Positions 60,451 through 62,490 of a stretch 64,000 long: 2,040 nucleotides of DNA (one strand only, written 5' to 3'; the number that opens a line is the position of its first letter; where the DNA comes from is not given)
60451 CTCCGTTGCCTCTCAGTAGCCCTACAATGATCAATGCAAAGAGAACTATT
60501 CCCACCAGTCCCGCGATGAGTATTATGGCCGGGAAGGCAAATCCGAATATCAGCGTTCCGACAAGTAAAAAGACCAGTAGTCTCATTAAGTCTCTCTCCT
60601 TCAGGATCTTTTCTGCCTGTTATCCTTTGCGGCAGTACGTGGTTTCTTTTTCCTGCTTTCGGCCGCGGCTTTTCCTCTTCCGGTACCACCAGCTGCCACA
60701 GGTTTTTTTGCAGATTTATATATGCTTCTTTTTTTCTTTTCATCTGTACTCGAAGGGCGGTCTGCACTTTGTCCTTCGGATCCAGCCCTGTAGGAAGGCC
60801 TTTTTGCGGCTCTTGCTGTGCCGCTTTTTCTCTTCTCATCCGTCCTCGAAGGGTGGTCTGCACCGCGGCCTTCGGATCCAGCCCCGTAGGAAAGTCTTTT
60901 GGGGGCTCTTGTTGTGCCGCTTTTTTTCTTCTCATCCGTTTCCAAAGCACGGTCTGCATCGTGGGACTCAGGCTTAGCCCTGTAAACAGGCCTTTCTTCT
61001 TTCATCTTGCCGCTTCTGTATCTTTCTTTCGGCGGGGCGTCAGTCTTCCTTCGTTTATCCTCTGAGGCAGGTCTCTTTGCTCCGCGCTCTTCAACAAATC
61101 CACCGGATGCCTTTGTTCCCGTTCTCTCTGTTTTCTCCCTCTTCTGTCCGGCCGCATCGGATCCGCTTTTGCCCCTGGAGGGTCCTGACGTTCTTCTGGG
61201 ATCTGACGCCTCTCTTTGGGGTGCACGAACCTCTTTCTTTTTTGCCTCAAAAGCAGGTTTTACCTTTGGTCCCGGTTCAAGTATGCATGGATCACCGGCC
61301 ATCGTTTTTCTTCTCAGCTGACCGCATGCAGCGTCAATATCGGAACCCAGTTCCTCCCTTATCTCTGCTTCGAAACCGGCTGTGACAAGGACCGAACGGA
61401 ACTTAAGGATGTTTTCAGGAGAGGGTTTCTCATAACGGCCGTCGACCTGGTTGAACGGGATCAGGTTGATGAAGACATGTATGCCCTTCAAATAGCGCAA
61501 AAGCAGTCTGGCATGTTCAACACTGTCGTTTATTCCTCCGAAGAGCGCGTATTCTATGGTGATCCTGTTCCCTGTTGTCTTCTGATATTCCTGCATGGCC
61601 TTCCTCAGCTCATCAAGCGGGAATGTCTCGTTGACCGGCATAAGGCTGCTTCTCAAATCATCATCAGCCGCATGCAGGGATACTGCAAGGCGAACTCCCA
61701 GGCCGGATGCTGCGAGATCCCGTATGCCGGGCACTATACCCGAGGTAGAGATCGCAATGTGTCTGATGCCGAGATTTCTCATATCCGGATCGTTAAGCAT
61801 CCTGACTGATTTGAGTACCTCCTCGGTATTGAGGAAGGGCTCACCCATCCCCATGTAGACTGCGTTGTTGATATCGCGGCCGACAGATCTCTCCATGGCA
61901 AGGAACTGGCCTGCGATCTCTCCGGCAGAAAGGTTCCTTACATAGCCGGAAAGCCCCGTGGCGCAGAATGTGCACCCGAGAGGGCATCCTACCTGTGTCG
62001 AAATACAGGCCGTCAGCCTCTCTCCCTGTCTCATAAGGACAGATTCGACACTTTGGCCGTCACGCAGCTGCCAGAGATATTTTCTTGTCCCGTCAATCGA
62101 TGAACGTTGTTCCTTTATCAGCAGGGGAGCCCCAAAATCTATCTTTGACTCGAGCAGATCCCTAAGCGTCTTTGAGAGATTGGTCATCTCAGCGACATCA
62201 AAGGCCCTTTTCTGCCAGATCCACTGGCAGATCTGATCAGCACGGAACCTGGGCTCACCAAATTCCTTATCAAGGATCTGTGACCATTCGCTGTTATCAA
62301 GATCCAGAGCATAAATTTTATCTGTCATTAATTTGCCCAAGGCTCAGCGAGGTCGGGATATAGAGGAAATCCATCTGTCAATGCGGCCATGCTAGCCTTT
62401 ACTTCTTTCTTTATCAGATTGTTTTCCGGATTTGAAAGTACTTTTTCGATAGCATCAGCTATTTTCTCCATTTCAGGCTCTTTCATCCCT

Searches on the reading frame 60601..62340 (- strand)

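Call 13: search_protein_families(library=pfam, proteins=[window:60601-62340:-], max_evalue=0.00001)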
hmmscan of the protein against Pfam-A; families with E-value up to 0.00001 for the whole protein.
window:60601-62340:- (579 aa): 2 families
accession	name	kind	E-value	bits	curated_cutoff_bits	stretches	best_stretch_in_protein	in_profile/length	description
PF04055.27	Radical_SAM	-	2.5e-15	57.5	29.5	1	113-277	1-163/166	Radical SAM superfamily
PF21016.3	RlmN_N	-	3.6e-14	52.7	24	1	12-65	4-56/60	Ribosomal RNA large subunit methyltransferase N-terminal domain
